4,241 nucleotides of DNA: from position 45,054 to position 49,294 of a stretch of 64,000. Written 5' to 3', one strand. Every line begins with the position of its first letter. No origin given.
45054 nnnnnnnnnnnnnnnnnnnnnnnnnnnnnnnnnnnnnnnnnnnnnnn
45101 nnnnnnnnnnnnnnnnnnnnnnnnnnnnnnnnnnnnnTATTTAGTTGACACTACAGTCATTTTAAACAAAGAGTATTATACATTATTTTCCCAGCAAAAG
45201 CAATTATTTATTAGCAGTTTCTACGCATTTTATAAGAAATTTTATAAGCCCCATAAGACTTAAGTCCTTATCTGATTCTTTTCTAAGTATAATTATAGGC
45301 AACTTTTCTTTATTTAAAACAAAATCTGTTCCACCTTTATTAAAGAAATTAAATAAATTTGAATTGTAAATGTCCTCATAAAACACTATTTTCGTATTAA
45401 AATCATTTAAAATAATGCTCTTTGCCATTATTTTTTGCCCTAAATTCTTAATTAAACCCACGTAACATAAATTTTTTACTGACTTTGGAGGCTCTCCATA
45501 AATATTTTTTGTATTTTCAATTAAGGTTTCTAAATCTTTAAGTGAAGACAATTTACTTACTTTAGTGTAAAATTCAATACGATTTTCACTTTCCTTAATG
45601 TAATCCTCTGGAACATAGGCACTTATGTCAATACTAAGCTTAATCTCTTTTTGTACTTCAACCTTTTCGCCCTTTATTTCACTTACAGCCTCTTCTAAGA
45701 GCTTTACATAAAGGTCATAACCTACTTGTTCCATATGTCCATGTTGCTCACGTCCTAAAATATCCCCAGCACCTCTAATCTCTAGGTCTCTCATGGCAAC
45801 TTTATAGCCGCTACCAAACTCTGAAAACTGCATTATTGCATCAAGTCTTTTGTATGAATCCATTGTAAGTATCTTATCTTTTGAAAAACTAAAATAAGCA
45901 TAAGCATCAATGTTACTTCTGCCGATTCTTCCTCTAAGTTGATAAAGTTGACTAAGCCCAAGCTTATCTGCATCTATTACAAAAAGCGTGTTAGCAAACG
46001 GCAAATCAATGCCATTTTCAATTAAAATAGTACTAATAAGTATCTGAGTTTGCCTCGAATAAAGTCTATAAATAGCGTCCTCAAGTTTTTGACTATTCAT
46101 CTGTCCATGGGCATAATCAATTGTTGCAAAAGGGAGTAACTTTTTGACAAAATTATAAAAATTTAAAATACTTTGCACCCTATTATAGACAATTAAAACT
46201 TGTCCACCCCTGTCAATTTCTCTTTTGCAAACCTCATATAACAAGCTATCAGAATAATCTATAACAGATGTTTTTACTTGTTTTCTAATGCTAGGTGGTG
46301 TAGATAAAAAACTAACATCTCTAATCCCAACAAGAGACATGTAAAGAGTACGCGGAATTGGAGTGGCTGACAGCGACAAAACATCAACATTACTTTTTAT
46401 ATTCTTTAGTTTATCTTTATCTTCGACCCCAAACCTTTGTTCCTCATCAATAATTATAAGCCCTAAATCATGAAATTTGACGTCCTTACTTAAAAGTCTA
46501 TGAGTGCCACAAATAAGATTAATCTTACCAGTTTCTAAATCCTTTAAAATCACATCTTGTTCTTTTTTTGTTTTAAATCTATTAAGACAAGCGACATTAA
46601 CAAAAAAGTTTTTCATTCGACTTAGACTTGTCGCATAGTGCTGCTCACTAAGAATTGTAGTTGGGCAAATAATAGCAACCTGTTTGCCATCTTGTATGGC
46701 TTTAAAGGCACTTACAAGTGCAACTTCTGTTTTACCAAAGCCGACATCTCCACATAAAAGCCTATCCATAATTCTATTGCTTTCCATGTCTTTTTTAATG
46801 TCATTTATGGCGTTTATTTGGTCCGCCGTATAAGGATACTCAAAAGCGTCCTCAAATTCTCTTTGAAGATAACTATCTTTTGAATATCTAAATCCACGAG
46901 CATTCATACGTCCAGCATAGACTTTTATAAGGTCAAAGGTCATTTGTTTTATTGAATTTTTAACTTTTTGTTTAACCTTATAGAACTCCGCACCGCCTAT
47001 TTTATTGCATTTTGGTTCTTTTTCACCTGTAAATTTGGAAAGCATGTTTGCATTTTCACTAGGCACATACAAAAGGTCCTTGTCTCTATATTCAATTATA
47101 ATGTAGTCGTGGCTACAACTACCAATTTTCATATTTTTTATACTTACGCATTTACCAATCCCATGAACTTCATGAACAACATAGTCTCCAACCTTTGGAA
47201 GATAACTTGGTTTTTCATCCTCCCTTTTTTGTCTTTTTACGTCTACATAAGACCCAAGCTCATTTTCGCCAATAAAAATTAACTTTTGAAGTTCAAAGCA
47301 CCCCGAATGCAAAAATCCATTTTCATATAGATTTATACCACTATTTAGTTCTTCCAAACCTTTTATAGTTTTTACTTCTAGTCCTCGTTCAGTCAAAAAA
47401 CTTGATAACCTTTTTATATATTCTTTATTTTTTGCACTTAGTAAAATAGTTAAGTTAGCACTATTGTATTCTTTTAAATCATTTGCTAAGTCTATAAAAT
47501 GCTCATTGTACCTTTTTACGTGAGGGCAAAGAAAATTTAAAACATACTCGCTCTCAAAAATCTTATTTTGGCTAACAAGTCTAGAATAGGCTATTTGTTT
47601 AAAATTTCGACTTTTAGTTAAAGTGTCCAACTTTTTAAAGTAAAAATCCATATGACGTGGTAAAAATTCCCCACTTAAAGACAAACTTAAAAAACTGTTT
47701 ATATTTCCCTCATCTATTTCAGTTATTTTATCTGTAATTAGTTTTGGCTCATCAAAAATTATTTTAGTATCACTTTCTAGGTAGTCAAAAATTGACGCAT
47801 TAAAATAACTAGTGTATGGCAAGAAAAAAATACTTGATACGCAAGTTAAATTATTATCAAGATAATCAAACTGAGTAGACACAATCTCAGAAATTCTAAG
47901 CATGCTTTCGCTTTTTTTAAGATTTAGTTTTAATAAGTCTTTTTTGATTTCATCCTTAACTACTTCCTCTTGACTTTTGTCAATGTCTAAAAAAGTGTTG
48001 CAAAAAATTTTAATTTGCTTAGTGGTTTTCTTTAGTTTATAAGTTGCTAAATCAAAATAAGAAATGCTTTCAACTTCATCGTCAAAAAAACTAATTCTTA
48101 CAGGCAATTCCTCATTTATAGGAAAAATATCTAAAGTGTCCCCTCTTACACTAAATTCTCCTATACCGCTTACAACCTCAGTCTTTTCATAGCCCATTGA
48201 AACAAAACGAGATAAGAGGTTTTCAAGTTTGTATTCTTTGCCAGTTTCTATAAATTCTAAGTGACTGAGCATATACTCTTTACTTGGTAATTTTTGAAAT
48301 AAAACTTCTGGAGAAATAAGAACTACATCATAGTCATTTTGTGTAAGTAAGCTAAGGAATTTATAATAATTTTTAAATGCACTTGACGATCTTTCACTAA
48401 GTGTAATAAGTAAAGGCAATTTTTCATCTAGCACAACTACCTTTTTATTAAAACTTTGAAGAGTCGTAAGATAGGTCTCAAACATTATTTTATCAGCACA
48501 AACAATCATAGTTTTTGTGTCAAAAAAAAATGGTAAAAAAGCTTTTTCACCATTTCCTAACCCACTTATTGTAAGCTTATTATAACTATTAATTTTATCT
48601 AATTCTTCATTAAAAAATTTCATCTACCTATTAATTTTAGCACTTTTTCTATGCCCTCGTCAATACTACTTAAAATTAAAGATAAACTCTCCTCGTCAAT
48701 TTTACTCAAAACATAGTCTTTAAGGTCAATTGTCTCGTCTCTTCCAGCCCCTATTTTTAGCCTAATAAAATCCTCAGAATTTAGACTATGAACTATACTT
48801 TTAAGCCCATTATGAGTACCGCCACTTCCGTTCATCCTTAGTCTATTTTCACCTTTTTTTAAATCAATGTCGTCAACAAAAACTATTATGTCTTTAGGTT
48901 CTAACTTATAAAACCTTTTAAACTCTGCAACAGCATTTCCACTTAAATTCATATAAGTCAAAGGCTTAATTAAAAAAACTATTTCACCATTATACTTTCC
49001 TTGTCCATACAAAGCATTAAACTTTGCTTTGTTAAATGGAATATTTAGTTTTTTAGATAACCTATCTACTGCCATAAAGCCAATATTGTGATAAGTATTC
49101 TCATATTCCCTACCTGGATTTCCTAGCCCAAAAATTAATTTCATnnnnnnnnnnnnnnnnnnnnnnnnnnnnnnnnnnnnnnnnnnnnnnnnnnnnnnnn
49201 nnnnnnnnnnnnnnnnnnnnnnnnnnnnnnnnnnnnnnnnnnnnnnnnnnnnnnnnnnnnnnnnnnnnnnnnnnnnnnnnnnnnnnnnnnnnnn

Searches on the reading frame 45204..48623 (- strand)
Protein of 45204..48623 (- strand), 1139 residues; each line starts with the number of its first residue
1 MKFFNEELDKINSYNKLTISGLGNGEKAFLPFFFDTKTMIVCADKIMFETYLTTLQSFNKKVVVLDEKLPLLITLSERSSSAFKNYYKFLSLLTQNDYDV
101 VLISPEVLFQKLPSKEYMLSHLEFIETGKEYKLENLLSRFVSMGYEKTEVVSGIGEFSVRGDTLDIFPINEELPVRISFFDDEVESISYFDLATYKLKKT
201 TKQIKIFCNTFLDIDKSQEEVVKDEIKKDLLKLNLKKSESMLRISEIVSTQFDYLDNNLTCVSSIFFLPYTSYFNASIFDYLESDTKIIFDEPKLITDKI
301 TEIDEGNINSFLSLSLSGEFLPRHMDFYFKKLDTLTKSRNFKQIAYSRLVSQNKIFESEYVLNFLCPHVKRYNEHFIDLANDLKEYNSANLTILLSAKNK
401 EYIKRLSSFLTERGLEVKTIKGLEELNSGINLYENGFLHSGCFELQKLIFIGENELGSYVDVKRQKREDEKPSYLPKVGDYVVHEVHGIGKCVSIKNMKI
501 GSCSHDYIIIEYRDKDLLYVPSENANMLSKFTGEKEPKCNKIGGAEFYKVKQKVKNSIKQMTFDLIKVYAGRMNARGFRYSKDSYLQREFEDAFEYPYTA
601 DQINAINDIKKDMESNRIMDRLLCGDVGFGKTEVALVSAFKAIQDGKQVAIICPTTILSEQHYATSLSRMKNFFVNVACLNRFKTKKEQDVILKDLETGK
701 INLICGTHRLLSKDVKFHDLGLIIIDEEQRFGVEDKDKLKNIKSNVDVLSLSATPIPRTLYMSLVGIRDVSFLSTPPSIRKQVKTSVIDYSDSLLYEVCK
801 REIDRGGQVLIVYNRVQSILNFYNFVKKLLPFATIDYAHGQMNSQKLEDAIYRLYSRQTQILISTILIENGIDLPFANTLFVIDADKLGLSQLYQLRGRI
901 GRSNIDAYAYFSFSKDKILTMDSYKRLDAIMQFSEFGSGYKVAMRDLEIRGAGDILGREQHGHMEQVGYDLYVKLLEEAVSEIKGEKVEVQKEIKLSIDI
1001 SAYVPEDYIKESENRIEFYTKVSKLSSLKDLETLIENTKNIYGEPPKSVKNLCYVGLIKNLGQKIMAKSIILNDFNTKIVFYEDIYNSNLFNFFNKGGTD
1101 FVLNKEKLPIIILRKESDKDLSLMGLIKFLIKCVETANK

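Call 7: search_protein_families(library=ncbifam, proteins=[window:45204-48623:-], max_evalue=0.00001)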
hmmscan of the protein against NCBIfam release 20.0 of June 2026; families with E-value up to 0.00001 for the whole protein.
window:45204-48623:- (1139 aa): 20 families
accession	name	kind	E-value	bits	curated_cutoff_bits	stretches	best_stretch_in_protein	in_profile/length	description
TIGR00580.2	mfd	equivalog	2e-278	926.5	800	1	141-1068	2-904/907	transcription-repair coupling factor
NF007966.0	PRK10689.1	equivalog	2.7e-180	601.6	1329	1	98-1084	103-1092/1148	transcription-repair coupling factor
NF008168.0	PRK10917.2-2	equivalog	1.9e-105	353.9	718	1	576-984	344-760/795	ATP-dependent DNA helicase RecG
NF008165.0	PRK10917.1-3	equivalog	2.6e-105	353.4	711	1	573-965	240-636/692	ATP-dependent DNA helicase RecG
TIGR00643.1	recG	equivalog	2.8e-103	346.7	659.4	1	577-965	217-609/629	ATP-dependent DNA helicase RecG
NF008170.0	PRK10917.2-4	equivalog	2.2e-91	307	975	1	580-963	383-770/826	ATP-dependent DNA helicase RecG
NF008164.0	PRK10917.1-2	equivalog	1.5e-80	271.4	785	1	560-964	241-646/704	ATP-dependent DNA helicase RecG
NF008163.0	PRK10917.1-1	equivalog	6.5e-76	256.1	796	1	573-966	244-645/692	ATP-dependent DNA helicase RecG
NF008166.0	PRK10917.1-4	equivalog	3.8e-74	250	864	1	580-963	259-655/705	ATP-dependent DNA helicase RecG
NF008167.0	PRK10917.2-1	equivalog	1.1e-65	222.2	995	2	582-817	269-523/744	ATP-dependent DNA helicase RecG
NF008169.0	PRK10917.2-3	equivalog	2.3e-65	221.4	555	1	546-964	175-583/610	ATP-dependent DNA helicase RecG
NF003673.1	PRK05298.1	equivalog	1.7e-28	99.4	743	1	91-309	126-353/653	excinuclease ABC subunit UvrB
TIGR00631.1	uvrb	equivalog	6.3e-26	90.8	750.1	1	99-326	132-370/658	excinuclease ABC subunit UvrB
NF004070.0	PRK05580.2-2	equivalog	1.1e-12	46.9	921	1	583-730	182-324/729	primosomal protein N'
NF004071.0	PRK05580.2-3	equivalog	2.9e-12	45.4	1105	1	599-738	203-337/735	primosomal protein N'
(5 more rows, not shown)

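Call 18: find_encoding_contigs(protein=window:45207-48623:-, flank=10000, max_places=5)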
Protein window:45207-48623:- (1139 aa): no gene with exactly this product is on record in the collection.

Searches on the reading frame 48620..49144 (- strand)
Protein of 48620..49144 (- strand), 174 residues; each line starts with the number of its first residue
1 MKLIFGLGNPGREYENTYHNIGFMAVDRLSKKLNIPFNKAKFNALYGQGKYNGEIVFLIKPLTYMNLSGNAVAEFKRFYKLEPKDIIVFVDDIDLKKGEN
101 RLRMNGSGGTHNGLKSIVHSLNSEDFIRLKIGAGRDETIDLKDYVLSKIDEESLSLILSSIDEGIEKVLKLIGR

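Call 7: search_protein_families(library=ncbifam, proteins=[window:48620-49144:-], max_evalue=0.00001)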
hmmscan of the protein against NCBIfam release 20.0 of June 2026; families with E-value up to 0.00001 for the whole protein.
window:48620-49144:- (174 aa): 1 family
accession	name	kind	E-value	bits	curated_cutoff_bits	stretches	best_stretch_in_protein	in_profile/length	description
TIGR00447.2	pth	equivalog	6.7e-53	179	100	1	2-167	1-168/172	aminoacyl-tRNA hydrolase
